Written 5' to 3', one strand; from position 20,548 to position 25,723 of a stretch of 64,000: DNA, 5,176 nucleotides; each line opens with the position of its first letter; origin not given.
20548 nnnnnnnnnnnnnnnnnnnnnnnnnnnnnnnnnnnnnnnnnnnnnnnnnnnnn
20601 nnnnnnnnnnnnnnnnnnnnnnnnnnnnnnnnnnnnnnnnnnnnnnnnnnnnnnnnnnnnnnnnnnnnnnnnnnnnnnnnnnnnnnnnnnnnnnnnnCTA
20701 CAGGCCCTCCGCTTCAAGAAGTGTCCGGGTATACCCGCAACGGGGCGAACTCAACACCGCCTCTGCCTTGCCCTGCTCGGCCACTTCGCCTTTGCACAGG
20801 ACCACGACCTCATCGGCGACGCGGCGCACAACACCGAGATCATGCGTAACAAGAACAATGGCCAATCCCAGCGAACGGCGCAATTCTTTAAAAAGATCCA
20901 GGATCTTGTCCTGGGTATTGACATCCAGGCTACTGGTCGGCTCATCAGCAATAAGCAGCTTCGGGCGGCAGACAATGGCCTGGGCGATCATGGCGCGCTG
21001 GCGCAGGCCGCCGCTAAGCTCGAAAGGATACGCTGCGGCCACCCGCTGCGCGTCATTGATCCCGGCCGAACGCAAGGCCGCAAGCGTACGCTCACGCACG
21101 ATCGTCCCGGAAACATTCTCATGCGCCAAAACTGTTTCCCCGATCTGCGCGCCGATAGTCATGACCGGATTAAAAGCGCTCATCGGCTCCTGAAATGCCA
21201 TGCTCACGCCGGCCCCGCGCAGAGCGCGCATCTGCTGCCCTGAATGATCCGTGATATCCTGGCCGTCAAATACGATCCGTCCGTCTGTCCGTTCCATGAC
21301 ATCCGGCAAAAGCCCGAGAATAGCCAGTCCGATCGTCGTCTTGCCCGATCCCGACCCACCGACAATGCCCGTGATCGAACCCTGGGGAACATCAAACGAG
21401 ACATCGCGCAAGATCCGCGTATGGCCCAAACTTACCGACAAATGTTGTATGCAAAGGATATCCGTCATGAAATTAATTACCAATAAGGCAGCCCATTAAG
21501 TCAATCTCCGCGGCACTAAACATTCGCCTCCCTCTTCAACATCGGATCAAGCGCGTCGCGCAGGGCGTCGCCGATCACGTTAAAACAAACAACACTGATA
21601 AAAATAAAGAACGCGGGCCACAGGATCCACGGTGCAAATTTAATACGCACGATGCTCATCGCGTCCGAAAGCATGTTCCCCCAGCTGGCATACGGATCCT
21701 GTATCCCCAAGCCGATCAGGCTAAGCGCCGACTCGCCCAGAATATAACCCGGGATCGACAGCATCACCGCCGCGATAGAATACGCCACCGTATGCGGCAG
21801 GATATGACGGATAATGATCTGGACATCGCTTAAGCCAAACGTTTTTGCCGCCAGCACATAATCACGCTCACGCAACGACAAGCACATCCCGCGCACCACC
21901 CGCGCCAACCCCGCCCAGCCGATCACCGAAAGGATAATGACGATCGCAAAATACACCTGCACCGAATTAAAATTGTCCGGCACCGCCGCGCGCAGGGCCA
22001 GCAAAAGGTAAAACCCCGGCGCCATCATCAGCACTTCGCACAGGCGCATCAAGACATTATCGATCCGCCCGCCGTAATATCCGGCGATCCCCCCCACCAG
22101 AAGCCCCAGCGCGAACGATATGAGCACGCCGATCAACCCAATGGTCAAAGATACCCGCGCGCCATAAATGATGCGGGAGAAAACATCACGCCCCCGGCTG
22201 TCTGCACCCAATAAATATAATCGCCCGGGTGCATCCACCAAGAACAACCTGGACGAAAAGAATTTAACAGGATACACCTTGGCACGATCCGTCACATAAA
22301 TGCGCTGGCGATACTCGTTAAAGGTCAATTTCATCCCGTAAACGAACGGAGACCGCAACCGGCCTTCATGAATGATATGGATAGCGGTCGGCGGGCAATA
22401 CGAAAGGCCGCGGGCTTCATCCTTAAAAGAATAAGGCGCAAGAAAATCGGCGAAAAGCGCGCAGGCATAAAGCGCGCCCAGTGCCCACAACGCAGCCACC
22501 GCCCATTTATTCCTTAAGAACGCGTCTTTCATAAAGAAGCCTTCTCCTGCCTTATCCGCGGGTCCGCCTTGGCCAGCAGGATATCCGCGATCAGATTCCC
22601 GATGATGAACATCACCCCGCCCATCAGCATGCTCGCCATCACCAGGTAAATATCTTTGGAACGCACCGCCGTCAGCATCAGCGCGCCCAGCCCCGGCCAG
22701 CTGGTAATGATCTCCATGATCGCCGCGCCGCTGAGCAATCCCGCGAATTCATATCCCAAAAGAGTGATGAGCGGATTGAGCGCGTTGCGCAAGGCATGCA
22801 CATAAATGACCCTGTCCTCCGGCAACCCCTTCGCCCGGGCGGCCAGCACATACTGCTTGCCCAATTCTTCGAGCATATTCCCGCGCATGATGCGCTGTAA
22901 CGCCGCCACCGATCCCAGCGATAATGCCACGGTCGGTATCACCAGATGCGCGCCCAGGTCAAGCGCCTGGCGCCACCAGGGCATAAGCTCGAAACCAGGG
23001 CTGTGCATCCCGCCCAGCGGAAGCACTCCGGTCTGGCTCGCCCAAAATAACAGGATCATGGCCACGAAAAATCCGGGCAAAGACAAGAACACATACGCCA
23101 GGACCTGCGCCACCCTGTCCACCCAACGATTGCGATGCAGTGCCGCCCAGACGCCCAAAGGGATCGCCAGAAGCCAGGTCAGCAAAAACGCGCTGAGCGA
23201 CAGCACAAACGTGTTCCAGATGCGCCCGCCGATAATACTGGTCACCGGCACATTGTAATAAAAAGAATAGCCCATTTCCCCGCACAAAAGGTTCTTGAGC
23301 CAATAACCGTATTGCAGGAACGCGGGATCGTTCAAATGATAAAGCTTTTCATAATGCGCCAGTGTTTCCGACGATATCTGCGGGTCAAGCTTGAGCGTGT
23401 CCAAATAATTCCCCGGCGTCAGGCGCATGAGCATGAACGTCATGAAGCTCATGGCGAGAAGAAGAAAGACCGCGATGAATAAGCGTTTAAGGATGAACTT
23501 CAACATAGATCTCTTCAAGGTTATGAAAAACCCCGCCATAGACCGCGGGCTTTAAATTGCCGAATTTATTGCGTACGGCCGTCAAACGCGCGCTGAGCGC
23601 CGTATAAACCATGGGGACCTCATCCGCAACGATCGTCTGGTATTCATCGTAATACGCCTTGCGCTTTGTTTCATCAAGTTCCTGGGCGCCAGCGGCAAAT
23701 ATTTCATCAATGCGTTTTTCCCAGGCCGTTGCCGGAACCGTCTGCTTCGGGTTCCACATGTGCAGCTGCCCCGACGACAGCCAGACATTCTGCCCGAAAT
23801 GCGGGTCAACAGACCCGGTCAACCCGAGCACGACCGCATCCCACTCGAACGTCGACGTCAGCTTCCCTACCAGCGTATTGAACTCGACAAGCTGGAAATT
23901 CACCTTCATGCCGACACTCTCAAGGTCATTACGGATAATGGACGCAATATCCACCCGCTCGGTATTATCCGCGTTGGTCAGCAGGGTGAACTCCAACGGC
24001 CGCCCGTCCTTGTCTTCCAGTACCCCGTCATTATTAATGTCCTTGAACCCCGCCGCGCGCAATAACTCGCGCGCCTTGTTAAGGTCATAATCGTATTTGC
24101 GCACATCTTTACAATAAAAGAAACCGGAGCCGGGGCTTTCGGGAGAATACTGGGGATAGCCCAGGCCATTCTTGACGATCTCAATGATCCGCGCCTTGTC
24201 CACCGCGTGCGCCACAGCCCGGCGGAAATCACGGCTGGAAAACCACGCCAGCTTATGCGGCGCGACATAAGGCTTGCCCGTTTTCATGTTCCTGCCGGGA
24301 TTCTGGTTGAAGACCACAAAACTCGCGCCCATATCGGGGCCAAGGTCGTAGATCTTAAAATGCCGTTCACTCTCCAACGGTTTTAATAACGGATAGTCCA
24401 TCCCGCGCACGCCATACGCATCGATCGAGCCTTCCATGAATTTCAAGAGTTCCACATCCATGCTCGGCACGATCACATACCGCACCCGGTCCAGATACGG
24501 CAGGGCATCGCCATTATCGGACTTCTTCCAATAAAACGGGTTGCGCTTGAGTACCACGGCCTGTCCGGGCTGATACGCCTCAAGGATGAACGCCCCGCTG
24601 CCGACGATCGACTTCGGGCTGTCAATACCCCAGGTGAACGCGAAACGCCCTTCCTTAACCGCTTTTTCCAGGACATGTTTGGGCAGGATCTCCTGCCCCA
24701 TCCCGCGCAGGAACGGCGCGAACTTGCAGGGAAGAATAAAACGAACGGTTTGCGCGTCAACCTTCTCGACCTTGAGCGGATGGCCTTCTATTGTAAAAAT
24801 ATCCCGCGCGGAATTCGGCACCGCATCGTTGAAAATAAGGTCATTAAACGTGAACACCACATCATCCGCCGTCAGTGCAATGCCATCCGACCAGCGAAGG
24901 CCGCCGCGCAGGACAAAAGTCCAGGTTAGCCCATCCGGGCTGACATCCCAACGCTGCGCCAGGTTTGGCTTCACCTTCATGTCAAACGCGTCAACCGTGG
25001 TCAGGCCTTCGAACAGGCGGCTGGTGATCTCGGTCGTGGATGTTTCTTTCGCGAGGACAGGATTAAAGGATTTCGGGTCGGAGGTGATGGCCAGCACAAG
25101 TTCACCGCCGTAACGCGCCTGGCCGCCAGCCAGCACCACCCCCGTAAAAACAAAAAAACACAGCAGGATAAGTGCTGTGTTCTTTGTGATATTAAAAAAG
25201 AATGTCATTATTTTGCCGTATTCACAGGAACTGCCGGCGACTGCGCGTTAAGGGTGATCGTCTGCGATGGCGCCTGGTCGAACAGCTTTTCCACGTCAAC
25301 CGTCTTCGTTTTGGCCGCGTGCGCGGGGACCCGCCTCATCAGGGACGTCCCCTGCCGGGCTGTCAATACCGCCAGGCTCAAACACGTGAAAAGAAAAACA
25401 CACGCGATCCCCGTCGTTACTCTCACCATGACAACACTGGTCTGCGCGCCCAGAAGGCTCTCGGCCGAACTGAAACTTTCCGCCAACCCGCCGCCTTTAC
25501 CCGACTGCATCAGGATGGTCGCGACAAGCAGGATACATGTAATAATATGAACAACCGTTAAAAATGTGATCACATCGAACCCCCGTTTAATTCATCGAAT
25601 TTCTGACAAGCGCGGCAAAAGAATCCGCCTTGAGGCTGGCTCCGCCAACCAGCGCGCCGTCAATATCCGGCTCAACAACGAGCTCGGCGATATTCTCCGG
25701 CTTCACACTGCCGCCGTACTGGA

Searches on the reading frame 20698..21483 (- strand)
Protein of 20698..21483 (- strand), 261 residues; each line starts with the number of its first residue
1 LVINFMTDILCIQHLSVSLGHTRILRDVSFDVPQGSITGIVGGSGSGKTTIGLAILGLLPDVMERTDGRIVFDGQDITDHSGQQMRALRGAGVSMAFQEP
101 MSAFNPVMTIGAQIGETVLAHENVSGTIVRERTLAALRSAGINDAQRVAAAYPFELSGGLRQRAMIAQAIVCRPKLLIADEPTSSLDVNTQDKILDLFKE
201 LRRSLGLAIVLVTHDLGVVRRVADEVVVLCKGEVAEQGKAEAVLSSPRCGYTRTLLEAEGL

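Call 57: search_protein_families(library=pfam, proteins=[window:20698-21483:-], max_evalue=0.00001)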
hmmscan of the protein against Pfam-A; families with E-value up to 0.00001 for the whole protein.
window:20698-21483:- (261 aa): 2 families
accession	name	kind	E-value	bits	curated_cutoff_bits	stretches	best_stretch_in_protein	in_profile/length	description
PF00005.33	ABC_tran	-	7.7e-29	101.5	25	1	25-184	1-137/137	ABC transporter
PF13304.12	AAA_21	-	1.8e-11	45.1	27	1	152-219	234-303/304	AAA domain, putative AbiEii toxin, Type IV TA system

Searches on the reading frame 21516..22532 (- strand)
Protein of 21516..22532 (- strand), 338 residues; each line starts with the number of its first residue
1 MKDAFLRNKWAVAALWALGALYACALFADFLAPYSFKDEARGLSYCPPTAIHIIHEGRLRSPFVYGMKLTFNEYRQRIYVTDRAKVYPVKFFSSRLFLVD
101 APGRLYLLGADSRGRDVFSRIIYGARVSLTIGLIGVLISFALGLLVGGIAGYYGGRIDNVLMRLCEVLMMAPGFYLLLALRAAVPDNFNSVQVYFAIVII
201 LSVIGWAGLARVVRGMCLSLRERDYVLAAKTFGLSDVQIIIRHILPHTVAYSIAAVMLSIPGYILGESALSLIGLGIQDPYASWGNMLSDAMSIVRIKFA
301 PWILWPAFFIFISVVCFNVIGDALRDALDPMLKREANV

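Call 57: search_protein_families(library=pfam, proteins=[window:21516-22532:-], max_evalue=0.00001)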
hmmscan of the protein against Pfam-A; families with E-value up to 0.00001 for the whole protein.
window:21516-22532:- (338 aa): 2 families
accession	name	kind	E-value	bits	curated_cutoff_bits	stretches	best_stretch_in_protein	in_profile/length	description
PF00528.27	BPD_transp_1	-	1.7e-31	109.8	26.4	1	143-333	1-183/184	Binding-protein-dependent transport system inner membrane component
PF12911.12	OppC_N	-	7e-09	35.9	23.9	1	5-40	10-45/53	N-terminal TM domain of oligopeptide transport permease C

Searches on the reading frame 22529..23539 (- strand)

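Call 57: search_protein_families(library=pfam, proteins=[window:22529-23539:-], max_evalue=0.00001)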
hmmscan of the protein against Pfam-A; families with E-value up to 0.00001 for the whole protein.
window:22529-23539:- (336 aa): 2 families
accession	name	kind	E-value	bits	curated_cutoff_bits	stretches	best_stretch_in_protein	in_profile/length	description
PF00528.27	BPD_transp_1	-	2.7e-41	141.7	26.4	1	125-331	1-184/184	Binding-protein-dependent transport system inner membrane component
PF19300.4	BPD_transp_1_N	-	9.7e-09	35.9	23.8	1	12-89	1-77/114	Binding-prot-dependent transport system membrane comp, N-term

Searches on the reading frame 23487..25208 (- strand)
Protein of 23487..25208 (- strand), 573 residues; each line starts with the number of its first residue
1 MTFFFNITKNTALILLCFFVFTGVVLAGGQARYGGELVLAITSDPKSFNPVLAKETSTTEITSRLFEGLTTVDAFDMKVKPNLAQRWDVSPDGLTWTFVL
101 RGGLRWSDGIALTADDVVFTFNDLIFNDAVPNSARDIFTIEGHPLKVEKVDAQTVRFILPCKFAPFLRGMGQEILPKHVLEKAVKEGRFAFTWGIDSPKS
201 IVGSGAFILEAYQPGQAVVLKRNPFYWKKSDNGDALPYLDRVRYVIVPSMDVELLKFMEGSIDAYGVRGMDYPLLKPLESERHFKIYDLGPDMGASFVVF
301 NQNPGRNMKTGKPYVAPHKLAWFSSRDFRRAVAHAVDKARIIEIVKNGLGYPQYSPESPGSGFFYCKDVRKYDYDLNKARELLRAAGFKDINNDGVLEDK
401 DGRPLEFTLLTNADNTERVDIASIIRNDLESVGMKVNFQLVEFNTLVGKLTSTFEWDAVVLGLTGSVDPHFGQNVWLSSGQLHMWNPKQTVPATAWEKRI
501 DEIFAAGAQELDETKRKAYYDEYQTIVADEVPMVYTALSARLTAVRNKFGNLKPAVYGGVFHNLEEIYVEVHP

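Call 57: search_protein_families(library=pfam, proteins=[window:23487-25208:-], max_evalue=0.00001)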
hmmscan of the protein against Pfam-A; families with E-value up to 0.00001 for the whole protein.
window:23487-25208:- (573 aa): 1 family
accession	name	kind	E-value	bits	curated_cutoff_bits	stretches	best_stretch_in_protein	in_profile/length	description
PF00496.27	SBP_bac_5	-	3.9e-76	257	32.4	1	78-479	1-363/368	Bacterial extracellular solute-binding proteins, family 5 Middle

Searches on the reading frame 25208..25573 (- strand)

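Call 57: search_protein_families(library=pfam, proteins=[window:25208-25573:-], max_evalue=0.00001)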
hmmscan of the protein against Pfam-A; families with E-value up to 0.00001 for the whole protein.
window:25208-25573:- (121 aa): 1 family
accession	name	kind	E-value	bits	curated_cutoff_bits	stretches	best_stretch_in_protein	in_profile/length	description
PF03840.19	SecG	-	3.2e-15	56.4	29.2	1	4-69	1-69/70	Preprotein translocase SecG subunit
